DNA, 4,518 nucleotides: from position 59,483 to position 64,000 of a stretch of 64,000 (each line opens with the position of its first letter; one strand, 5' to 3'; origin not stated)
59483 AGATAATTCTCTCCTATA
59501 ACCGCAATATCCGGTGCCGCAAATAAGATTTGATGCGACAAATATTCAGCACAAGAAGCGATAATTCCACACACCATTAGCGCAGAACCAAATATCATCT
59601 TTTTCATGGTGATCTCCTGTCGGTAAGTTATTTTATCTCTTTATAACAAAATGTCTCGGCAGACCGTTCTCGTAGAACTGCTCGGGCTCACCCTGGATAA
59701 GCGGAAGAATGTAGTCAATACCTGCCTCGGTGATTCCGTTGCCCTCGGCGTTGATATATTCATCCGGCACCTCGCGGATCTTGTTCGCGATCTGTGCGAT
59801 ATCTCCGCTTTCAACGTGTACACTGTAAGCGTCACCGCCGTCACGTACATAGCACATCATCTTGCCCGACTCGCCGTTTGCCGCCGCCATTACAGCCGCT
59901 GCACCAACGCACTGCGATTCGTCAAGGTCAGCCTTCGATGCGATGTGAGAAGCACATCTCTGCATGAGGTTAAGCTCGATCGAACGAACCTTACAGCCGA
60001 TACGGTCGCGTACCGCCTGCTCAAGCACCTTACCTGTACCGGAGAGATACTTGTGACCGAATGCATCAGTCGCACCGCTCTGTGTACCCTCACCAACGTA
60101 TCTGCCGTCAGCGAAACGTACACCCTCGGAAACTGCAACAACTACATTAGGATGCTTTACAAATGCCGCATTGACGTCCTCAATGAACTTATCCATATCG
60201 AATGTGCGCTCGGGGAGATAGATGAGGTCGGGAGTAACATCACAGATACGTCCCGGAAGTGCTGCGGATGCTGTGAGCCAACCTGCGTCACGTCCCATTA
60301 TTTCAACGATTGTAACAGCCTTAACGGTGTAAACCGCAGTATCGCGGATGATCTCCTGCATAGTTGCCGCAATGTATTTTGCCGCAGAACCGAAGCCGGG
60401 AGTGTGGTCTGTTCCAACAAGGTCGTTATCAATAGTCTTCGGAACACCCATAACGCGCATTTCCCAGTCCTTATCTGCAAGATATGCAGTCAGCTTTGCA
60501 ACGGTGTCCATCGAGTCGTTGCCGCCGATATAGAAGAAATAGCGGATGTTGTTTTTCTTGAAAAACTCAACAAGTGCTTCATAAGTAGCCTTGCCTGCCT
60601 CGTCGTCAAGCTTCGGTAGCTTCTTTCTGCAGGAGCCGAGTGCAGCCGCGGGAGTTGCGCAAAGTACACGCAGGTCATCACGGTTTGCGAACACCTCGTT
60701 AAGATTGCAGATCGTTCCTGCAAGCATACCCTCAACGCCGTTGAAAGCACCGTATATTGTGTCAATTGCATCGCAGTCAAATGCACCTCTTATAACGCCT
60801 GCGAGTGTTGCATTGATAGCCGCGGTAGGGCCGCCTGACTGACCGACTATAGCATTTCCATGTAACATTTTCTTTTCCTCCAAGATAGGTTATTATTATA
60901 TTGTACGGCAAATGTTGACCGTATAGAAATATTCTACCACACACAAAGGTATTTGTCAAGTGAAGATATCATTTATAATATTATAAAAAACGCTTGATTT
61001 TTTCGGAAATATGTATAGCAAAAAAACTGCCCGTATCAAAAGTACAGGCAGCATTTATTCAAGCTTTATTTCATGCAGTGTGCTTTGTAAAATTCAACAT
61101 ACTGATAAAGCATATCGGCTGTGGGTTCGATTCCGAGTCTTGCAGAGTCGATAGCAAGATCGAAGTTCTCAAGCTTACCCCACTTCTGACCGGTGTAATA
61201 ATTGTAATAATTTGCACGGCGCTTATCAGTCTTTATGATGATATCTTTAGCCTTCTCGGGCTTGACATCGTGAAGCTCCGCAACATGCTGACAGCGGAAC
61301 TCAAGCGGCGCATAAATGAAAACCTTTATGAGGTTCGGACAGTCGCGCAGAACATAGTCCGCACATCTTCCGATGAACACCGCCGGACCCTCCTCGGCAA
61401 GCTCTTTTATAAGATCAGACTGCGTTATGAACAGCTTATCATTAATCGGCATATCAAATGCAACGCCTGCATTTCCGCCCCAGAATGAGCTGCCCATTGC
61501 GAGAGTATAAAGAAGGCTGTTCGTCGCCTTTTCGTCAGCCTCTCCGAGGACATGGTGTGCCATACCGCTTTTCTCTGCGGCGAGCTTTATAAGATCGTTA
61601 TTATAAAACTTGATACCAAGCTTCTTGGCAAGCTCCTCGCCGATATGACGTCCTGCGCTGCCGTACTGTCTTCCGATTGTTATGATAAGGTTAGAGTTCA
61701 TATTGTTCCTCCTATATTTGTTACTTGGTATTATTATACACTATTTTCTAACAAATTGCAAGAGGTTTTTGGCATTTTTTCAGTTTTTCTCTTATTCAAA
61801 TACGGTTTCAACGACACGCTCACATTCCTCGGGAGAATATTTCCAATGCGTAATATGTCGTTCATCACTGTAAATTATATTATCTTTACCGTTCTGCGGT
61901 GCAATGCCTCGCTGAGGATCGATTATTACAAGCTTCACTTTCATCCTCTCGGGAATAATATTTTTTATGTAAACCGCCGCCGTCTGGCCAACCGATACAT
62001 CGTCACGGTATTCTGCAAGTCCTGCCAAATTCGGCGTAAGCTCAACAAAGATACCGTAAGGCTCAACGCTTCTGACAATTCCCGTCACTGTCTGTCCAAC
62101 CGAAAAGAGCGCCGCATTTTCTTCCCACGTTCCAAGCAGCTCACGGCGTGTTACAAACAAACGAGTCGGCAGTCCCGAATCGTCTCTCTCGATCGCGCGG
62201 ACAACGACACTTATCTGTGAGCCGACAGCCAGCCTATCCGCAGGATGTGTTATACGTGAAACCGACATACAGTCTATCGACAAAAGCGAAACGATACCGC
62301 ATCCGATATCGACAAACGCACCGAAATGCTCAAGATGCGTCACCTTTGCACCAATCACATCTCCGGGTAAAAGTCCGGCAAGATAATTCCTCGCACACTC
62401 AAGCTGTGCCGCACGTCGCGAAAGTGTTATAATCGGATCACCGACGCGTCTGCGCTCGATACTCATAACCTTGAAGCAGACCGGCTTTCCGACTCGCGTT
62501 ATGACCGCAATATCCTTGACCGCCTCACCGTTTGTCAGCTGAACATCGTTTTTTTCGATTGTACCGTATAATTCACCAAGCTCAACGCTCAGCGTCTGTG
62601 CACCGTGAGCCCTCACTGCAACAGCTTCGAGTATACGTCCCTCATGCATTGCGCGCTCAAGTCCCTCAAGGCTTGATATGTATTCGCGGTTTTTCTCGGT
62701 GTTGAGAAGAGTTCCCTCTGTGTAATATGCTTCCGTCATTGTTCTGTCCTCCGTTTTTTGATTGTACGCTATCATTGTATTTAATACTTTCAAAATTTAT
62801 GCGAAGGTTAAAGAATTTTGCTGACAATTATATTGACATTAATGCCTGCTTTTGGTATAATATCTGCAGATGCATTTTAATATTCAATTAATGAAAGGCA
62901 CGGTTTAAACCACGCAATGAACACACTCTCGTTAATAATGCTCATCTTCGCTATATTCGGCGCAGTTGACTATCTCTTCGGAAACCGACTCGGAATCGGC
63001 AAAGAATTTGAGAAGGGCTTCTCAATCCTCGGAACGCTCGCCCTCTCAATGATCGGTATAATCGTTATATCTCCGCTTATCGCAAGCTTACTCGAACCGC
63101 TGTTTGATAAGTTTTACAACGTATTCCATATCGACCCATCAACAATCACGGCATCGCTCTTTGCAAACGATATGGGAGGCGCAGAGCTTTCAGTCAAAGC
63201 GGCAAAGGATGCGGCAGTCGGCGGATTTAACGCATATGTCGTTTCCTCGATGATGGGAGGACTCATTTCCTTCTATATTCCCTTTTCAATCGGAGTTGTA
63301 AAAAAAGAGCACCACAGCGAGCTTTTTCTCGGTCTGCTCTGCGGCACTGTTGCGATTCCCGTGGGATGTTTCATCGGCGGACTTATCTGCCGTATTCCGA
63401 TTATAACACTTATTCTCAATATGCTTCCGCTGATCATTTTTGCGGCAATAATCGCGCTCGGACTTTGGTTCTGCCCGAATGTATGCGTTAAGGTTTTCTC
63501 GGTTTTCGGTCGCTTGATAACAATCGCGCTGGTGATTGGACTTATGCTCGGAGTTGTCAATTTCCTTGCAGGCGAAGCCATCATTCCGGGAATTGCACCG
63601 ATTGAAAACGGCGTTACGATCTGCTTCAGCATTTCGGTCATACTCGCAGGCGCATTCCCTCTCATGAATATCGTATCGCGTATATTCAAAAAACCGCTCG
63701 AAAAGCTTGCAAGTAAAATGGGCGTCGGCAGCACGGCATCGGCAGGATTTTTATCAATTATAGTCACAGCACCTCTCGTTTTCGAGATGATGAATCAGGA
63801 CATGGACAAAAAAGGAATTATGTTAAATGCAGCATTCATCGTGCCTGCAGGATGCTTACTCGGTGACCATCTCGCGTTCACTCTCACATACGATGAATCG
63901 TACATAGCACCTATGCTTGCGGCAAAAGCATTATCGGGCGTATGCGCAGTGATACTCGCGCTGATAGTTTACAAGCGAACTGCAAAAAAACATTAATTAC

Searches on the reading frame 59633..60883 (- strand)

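Call 101: search_protein_families(library=pfam, max_evalue=1e-8, proteins=[window:59633-60883:-])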
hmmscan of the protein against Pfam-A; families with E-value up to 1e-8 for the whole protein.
window:59633-60883:- (416 aa): 1 family
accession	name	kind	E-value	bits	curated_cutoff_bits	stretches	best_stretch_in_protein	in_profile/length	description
PF00365.25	PFK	-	9.6e-55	186.3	30.9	1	11-314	2-259/277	Phosphofructokinase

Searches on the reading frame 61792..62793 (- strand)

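Call 101: search_protein_families(library=pfam, max_evalue=1e-8, proteins=[window:61792-62793:-])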
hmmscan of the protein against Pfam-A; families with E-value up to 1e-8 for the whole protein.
window:61792-62793:- (333 aa): 1 family
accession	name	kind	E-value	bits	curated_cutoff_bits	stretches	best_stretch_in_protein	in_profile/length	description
PF00575.29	S1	-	1.4e-14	54.7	22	0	144-206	5-67/74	S1 RNA binding domain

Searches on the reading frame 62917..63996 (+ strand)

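Call 101: search_protein_families(library=pfam, max_evalue=1e-8, proteins=[window:62917-63996:+])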
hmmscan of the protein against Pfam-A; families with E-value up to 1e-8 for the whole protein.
window:62917-63996:+ (359 aa): 1 family
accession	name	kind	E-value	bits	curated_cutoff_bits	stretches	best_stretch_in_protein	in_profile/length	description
PF04346.18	EutH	-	5.2e-102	342.1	25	1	4-350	5-350/351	Ethanolamine utilisation protein, EutH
